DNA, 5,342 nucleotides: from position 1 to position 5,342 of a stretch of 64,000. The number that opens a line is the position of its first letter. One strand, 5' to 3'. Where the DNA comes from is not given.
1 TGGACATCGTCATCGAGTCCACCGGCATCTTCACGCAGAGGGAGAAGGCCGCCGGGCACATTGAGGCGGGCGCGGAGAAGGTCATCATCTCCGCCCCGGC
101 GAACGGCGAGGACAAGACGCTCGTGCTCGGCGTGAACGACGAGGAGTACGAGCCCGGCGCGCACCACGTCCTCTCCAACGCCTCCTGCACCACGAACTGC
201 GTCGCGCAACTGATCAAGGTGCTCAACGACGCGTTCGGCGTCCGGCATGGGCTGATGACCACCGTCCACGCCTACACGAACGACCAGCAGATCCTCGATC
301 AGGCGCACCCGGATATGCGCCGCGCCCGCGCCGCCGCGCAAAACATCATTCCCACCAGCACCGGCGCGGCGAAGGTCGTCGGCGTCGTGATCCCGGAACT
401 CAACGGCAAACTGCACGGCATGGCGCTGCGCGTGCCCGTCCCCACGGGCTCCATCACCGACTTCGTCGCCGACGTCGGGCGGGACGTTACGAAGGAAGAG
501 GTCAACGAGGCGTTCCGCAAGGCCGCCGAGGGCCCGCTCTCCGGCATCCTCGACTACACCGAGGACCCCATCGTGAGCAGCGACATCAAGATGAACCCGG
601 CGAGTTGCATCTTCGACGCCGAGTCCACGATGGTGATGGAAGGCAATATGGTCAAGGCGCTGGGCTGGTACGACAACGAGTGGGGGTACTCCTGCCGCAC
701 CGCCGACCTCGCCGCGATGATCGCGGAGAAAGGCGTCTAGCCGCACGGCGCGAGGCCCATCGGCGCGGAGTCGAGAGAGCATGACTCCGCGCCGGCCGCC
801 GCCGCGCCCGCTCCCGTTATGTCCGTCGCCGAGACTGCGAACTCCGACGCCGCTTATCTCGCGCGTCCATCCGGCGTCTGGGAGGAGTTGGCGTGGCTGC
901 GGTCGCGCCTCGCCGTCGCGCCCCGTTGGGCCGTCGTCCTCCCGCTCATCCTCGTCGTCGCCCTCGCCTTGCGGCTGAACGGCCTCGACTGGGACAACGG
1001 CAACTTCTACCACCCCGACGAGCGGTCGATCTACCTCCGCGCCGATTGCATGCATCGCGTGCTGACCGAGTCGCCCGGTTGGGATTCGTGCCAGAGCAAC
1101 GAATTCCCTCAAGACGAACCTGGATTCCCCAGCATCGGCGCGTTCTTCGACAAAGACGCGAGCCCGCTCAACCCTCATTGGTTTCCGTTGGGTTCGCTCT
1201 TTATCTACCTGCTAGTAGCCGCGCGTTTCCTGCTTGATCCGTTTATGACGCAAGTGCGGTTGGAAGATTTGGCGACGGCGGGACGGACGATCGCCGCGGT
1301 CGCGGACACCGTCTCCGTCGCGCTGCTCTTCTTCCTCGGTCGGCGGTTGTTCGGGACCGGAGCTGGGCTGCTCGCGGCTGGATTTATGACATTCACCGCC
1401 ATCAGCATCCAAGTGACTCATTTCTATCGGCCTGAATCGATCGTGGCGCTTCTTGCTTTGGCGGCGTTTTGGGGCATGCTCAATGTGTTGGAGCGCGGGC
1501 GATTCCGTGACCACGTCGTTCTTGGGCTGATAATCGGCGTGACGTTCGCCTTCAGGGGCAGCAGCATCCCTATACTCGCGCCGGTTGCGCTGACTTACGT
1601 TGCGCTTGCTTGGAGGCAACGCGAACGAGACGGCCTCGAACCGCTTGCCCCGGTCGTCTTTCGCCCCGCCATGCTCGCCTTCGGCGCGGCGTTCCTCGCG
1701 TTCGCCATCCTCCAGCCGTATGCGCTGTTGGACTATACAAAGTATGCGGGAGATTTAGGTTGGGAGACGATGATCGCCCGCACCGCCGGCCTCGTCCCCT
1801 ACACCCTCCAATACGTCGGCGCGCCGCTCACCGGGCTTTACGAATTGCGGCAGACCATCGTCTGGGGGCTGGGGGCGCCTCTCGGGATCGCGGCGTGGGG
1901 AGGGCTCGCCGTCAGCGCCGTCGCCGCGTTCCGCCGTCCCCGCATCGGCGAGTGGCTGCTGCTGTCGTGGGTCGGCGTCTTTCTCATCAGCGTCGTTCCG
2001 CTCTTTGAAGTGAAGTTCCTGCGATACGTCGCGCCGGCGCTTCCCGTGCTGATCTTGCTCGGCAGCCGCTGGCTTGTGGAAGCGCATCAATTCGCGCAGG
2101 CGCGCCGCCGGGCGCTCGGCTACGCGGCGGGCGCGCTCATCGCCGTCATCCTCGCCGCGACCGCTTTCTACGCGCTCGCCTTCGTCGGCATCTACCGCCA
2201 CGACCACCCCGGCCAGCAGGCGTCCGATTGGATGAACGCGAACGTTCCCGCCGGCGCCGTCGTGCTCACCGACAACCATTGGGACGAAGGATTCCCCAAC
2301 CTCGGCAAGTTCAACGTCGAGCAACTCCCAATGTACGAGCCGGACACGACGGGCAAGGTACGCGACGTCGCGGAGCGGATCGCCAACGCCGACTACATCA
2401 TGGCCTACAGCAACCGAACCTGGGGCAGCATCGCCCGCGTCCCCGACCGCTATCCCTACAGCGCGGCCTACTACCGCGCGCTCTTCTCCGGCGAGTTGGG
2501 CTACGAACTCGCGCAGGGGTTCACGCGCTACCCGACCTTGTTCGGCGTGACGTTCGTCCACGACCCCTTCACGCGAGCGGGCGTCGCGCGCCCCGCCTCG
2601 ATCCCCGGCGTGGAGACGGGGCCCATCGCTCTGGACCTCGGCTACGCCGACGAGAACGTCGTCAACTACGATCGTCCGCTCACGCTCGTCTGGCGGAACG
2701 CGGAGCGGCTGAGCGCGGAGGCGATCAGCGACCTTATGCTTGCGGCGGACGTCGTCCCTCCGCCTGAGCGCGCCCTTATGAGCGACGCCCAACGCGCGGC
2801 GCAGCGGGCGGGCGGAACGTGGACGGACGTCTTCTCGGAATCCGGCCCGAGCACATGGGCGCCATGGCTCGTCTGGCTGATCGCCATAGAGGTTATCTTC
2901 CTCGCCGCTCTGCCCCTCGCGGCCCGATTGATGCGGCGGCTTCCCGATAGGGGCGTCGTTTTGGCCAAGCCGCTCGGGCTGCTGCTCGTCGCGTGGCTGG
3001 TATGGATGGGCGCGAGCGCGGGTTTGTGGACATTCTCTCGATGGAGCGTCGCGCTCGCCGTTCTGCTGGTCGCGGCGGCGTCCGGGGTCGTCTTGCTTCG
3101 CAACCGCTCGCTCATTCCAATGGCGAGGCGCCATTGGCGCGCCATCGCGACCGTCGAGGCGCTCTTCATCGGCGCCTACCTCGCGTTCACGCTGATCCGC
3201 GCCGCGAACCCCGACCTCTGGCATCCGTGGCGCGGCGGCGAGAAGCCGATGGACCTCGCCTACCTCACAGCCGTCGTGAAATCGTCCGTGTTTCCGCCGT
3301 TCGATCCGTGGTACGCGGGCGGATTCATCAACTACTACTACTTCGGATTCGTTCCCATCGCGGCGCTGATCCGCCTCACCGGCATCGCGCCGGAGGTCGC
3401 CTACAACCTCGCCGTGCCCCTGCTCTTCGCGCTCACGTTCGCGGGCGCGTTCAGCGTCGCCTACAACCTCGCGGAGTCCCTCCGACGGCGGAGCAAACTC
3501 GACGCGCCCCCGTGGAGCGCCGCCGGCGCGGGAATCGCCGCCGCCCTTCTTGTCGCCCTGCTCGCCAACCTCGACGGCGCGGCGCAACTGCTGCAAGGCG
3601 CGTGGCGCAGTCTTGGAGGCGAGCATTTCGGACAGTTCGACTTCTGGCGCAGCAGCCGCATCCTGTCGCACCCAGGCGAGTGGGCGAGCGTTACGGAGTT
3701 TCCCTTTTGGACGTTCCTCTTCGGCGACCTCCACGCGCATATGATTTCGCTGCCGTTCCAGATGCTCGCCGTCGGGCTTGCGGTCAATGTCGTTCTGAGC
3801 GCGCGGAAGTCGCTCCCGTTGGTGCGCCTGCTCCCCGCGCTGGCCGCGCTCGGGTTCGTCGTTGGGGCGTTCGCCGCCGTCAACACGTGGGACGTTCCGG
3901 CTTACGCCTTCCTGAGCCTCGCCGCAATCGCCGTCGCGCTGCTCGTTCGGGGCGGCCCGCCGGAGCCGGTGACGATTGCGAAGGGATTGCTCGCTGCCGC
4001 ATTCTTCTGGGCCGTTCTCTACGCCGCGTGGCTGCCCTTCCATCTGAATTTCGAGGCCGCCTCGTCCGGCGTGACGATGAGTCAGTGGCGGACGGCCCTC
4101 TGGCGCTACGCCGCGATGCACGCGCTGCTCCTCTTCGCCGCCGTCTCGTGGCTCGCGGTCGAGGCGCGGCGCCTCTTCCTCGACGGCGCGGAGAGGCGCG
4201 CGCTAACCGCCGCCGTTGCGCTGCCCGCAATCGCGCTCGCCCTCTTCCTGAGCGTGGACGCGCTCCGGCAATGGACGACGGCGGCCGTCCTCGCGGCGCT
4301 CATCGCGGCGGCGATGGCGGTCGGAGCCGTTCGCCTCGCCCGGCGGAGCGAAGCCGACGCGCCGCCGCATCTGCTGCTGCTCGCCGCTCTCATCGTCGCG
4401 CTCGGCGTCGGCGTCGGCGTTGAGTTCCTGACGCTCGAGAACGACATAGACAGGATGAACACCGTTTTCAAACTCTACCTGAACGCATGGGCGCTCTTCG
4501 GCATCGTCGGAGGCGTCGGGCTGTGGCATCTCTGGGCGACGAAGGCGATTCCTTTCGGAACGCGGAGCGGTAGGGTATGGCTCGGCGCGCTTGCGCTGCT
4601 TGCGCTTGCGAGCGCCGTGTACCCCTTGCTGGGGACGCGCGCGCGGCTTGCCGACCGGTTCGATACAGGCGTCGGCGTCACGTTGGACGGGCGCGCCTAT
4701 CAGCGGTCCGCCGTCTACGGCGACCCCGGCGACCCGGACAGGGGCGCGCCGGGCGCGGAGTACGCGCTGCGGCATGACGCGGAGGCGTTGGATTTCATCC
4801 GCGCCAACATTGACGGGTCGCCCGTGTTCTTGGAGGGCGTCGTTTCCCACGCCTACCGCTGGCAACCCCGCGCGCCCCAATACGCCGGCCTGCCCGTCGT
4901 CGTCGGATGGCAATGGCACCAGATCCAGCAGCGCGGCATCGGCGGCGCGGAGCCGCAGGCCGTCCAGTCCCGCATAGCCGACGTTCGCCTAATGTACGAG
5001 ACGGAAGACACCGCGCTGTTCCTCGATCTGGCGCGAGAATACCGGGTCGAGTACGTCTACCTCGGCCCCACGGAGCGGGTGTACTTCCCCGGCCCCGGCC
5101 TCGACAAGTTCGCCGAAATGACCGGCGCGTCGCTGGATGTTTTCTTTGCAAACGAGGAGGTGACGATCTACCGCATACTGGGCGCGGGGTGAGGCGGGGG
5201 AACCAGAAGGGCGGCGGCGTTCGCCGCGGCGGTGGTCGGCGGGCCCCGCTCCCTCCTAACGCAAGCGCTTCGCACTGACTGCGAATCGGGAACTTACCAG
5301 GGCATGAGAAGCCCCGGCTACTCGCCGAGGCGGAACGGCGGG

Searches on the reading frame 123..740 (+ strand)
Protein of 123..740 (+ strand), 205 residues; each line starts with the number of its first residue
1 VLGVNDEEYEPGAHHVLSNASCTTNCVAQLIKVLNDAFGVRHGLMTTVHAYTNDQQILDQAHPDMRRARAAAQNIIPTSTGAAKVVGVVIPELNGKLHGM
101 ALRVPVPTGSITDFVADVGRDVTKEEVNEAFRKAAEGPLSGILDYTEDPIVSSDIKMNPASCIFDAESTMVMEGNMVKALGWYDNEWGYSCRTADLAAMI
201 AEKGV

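Call 88: search_protein_families(library=pfam, proteins=[window:123-740:+], max_evalue=0.0001)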
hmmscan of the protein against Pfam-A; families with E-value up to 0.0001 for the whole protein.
window:123-740:+ (205 aa): 1 family
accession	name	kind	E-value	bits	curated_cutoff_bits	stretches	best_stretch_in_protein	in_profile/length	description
PF02800.25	Gp_dh_C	-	1.4e-67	226.6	24.4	1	28-183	2-158/158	Glyceraldehyde 3-phosphate dehydrogenase, C-terminal domain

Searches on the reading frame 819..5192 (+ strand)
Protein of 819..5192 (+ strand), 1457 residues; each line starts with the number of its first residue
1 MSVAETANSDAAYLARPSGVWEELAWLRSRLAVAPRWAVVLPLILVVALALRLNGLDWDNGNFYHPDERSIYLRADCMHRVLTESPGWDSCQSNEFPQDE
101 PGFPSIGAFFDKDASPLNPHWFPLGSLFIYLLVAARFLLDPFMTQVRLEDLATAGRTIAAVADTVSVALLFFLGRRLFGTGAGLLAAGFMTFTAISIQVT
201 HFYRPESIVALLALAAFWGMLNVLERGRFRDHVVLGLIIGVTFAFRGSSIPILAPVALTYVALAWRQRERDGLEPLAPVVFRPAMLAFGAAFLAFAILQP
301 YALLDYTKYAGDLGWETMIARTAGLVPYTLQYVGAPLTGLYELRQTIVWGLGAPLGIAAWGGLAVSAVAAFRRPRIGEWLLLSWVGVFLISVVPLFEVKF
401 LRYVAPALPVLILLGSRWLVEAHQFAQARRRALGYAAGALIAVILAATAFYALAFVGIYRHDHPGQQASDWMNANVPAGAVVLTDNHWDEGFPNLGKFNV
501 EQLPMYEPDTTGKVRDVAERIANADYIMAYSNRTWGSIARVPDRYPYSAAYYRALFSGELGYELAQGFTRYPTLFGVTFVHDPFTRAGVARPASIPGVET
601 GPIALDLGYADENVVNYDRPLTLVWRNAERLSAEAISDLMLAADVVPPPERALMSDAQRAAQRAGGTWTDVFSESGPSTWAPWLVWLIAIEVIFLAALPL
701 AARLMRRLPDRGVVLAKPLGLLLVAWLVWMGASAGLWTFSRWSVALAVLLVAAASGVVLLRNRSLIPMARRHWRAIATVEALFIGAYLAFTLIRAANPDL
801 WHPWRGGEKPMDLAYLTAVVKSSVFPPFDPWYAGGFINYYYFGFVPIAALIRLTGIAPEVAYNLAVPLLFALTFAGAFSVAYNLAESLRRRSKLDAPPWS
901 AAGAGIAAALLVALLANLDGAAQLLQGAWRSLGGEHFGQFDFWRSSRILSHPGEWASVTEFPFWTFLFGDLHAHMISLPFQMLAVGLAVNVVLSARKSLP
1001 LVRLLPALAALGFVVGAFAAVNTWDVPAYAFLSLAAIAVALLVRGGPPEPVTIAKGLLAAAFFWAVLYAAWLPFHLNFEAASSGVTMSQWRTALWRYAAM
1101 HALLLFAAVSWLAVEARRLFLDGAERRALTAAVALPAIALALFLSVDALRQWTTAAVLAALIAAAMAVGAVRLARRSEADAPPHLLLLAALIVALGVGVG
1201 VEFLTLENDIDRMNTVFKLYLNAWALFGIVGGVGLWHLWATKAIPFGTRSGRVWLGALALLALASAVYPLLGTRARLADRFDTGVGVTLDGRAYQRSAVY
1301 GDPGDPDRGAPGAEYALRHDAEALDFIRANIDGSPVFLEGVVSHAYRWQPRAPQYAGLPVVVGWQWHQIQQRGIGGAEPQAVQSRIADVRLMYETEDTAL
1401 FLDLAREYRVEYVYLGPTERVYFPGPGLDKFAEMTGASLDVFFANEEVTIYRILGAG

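Call 88: search_protein_families(library=pfam, proteins=[window:819-5192:+], max_evalue=0.0001)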
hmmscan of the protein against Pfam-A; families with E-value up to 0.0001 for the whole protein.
window:819-5192:+ (1457 aa): 2 families
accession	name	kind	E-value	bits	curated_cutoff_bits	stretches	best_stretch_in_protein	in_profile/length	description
PF10060.15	DUF2298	-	4.7e-108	362.7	27.8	1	723-1227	1-488/488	Uncharacterized membrane protein (DUF2298)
PF13231.12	PMT_2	-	1.1e-12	48.9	26.1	1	150-264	19-132/160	Dolichyl-phosphate-mannose-protein mannosyltransferase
